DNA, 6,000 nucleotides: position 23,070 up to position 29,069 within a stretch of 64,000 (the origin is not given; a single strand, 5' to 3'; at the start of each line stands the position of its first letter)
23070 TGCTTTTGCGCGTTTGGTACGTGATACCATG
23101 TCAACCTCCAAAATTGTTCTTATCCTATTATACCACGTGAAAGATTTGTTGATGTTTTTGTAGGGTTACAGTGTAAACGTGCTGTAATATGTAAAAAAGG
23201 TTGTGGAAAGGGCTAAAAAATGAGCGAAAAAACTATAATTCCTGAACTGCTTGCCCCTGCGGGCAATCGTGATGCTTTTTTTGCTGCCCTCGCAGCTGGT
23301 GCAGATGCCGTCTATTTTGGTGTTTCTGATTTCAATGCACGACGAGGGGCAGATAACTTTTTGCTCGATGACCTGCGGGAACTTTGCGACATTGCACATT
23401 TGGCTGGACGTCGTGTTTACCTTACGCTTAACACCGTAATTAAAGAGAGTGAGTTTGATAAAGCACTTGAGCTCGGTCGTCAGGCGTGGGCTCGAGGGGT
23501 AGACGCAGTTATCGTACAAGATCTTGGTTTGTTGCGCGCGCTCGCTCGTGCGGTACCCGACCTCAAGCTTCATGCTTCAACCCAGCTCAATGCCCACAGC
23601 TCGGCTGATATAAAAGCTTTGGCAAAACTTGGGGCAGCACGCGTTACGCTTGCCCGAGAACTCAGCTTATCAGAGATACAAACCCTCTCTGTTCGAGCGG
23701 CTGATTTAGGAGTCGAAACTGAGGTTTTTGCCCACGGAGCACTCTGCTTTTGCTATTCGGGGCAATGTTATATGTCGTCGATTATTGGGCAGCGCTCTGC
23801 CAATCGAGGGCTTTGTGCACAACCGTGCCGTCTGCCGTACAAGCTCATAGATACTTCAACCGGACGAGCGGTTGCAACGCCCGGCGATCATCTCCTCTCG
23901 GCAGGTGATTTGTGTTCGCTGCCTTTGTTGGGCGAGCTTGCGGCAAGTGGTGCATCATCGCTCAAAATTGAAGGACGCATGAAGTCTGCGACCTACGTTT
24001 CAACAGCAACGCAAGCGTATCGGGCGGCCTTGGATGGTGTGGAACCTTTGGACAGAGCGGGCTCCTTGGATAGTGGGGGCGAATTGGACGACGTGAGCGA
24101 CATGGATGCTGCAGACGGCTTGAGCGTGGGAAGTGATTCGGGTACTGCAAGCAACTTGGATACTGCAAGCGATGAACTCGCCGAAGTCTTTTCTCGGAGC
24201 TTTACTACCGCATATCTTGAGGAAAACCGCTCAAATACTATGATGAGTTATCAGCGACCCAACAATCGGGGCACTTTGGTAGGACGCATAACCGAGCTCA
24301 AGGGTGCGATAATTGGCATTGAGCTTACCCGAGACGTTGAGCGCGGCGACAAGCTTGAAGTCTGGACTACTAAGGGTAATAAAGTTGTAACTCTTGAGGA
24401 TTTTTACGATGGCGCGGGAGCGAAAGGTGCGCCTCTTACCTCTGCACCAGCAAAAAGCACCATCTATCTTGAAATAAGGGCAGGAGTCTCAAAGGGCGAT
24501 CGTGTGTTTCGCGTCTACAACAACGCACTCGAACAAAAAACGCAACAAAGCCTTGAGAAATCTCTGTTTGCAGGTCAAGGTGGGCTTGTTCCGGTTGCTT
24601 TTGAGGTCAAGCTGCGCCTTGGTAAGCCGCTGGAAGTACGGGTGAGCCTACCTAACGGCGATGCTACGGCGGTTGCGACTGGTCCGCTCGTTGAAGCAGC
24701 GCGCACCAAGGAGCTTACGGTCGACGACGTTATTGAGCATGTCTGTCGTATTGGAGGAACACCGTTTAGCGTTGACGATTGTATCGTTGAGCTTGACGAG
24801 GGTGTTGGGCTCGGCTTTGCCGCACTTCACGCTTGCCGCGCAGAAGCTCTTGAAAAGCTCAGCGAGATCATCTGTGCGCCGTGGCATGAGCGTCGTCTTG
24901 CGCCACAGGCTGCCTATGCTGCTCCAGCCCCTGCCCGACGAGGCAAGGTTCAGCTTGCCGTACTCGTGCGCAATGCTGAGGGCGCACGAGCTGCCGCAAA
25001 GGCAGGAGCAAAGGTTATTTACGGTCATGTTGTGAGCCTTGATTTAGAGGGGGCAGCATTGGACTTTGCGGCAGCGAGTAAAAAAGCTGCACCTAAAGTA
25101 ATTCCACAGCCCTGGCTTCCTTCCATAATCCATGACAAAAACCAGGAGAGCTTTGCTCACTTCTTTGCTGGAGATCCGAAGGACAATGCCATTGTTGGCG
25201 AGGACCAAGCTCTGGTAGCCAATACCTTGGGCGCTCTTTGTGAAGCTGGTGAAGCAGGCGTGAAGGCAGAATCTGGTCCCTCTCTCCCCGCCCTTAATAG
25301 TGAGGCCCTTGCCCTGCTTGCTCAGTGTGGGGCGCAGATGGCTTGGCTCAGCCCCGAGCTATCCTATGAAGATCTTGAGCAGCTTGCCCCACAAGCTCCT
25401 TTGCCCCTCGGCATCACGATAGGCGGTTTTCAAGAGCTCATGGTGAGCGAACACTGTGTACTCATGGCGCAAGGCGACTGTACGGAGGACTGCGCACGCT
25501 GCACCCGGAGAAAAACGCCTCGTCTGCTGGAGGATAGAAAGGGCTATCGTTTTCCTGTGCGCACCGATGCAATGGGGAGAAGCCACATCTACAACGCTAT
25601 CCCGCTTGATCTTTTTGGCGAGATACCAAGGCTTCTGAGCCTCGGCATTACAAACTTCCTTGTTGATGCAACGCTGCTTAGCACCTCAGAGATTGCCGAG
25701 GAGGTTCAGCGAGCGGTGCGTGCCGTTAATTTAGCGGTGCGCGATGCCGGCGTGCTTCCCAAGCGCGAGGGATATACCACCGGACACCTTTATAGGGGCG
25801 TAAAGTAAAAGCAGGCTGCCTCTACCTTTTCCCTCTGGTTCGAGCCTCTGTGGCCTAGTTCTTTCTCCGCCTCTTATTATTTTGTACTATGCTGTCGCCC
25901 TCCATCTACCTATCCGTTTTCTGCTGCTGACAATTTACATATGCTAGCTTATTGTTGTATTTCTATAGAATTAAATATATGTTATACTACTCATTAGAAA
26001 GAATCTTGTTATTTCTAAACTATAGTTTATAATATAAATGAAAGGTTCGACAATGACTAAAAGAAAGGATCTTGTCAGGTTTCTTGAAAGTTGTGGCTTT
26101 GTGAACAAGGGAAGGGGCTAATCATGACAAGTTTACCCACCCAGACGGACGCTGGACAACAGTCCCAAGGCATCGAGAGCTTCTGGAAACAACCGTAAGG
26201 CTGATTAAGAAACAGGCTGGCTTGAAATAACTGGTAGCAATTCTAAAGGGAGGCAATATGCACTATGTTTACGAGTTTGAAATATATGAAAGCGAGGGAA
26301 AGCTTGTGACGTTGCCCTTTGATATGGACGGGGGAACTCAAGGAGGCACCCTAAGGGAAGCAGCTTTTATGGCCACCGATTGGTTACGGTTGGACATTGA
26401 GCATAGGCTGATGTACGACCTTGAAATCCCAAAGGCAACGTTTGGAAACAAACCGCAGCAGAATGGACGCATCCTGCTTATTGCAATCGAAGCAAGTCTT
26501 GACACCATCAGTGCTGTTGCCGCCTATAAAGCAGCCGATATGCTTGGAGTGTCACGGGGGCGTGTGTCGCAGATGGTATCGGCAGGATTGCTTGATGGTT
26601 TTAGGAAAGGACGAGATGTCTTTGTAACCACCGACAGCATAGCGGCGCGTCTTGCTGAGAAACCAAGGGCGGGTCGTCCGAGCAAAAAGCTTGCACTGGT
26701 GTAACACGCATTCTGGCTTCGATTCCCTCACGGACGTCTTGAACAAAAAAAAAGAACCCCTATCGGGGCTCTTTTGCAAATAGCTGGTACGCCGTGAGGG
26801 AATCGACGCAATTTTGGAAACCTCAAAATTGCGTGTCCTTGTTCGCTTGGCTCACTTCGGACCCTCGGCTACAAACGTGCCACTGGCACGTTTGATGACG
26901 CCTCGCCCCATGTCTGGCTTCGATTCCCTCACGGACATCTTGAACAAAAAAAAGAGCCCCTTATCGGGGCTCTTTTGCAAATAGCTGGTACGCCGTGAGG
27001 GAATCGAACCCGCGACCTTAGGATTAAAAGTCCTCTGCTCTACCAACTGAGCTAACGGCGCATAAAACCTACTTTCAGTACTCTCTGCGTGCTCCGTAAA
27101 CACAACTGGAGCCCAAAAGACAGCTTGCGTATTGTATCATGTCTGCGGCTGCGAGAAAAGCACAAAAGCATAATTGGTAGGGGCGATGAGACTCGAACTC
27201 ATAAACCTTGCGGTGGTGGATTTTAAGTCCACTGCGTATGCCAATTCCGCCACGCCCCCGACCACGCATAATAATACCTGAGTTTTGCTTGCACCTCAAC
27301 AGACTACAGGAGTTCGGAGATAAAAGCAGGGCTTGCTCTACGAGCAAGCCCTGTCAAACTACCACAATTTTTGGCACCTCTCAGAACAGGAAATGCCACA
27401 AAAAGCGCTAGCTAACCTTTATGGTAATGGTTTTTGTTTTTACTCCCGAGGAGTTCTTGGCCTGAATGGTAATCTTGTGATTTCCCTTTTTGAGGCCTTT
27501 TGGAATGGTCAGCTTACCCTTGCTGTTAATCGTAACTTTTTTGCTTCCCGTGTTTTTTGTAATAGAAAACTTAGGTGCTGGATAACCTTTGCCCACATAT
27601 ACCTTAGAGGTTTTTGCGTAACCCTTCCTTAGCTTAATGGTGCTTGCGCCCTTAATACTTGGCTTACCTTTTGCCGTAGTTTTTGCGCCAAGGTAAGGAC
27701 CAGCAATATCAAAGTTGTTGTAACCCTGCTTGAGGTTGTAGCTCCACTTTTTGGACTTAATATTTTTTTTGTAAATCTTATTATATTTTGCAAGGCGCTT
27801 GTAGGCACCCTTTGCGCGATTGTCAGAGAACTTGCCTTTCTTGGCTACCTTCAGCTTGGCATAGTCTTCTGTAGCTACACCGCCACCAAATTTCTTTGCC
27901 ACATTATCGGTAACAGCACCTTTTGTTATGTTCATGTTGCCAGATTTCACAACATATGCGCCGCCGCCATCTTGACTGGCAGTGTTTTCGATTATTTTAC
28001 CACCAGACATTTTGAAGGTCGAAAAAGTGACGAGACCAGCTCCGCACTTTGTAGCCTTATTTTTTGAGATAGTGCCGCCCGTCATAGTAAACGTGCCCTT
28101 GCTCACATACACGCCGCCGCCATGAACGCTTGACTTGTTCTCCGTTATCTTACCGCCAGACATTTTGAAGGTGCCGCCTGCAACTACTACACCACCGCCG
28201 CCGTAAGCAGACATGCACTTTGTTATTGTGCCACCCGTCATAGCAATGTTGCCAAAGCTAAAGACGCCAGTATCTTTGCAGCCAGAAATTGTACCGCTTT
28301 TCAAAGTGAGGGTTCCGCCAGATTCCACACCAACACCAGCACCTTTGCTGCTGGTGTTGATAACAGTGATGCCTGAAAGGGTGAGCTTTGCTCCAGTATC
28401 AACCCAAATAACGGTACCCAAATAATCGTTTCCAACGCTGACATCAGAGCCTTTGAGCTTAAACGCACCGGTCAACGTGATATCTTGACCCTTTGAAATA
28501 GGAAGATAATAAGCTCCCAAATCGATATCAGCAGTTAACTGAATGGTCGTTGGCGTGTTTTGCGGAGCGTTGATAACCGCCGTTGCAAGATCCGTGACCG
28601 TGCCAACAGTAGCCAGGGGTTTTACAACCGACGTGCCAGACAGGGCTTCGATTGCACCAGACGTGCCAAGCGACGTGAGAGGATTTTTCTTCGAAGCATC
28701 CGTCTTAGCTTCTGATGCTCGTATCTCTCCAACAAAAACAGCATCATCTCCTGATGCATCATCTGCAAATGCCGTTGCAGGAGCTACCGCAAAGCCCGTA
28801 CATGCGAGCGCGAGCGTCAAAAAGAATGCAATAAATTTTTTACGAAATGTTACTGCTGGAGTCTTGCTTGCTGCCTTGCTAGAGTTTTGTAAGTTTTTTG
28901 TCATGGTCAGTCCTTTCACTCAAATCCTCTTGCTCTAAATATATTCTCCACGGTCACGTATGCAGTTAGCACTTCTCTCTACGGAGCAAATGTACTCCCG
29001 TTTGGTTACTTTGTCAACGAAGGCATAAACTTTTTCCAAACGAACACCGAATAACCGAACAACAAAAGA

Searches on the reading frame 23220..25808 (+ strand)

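Call 70: search_protein_families(library=pfam, proteins=[window:23220-25808:+], max_evalue=0.001)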
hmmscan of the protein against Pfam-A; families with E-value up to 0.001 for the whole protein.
window:23220-25808:+ (862 aa): 2 families
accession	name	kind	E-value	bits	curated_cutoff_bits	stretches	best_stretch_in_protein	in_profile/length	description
PF01136.24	Peptidase_U32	-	2.6e-78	263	22.4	2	92-275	14-199/233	Peptidase family U32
PF12392.13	DUF3656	-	7.7e-14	52.7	22.1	1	429-550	1-107/109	Collagenase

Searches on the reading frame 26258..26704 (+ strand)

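Call 70: search_protein_families(library=pfam, proteins=[window:26258-26704:+], max_evalue=0.001)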
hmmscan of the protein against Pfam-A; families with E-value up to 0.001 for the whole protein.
window:26258-26704:+ (148 aa): 1 family
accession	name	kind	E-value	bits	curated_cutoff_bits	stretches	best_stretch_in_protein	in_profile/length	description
PF12728.13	HTH_17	-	1e-05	26.1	27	1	92-134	7-49/51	Helix-turn-helix domain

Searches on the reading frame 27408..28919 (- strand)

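Call 7: search_protein_families(library=pfam, proteins=[window:27408-28919:-], max_evalue=0.0001)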
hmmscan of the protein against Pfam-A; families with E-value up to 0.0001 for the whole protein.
window:27408-28919:- (503 aa): 1 family
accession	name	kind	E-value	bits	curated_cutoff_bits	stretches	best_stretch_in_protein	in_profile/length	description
PF13229.12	Beta_helix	-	3e-07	30.6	25.9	1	171-331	3-153/158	Right handed beta helix region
